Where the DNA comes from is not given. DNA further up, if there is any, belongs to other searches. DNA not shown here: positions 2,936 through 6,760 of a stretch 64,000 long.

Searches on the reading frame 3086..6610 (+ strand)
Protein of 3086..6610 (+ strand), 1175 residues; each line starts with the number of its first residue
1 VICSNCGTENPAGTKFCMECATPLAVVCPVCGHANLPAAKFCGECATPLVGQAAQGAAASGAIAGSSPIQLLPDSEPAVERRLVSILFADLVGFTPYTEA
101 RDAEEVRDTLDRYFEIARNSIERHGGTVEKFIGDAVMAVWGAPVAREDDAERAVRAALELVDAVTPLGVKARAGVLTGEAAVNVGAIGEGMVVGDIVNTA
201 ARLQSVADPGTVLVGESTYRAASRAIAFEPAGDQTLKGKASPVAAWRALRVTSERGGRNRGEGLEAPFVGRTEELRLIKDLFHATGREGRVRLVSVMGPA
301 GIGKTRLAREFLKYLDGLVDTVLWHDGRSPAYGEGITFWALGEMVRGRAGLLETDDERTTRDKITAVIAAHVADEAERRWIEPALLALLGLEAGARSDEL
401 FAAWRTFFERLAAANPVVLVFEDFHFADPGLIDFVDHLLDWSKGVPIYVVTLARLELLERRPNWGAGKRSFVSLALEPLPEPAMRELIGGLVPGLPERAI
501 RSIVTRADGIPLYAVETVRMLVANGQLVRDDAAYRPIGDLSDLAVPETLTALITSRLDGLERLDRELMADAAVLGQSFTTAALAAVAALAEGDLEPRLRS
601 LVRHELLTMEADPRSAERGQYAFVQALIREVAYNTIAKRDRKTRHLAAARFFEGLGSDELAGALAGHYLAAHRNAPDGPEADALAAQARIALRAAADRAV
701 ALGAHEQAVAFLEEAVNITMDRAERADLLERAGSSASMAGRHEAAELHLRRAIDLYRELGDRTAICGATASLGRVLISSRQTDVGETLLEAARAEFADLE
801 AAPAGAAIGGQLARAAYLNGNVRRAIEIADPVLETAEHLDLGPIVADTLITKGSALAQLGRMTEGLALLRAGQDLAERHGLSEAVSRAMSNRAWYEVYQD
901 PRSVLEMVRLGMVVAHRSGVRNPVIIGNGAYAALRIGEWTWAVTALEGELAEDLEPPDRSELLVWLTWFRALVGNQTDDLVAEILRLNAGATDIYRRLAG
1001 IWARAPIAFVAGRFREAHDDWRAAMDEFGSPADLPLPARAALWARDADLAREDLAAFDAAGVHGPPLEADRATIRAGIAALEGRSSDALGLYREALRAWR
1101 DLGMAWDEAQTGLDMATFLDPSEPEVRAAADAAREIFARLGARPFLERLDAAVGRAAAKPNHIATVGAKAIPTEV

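Call 33: search_protein_families(library=pfam, proteins=[window:3086-6610:+], max_evalue=0.0001)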
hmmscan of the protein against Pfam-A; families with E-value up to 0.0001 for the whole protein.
window:3086-6610:+ (1175 aa): 7 families
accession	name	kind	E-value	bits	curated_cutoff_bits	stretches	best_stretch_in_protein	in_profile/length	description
PF00211.25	Guanylate_cyc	-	1.2e-19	71.1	21.9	1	83-241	8-175/183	Adenylate and Guanylate cyclase catalytic domain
PF13191.12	AAA_16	-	4.8e-18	66.7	32.6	1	267-440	1-157/167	AAA ATPase domain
PF13240.11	Zn_Ribbon_1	-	1.3e-11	44.3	25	1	3-24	2-23/23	zinc-ribbon domain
PF12773.13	DZR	-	7.3e-10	39.3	27.3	1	3-45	1-44/45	Double zinc ribbon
PF24463.1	DUF7577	-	4e-08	33.2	28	0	3-24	5-26/27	Domain of unknown function (DUF7577)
PF13424.12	TPR_12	-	1.7e-06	28.6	30.1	0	700-758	14-77/77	Tetratricopeptide repeat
PF13401.12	AAA_22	-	9.1e-06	26.5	27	1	292-450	6-121/130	AAA domain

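Call 51: search_protein_families(library=padloc, proteins=[window:3086-6610:+], max_evalue=0.001)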
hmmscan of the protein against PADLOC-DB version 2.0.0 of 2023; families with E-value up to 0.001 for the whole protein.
window:3086-6610:+ (1175 aa): 5 families
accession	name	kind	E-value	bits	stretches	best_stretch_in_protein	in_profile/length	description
PDLC00734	PycC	-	2.7e-18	64.2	1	69-203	176-320/374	Pycsar cyclase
PDLC02367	PycC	-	2.4e-10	38.2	1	85-226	45-196/226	-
PDLC00766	PycC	-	2.9e-08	31.4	1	78-165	39-121/232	Pycsar cyclase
PDLC02366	PycC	-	5.9e-05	20.2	1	83-163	278-361/486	-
PDLC02370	PycC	-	0.00032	18.2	0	86-159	84-154/340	-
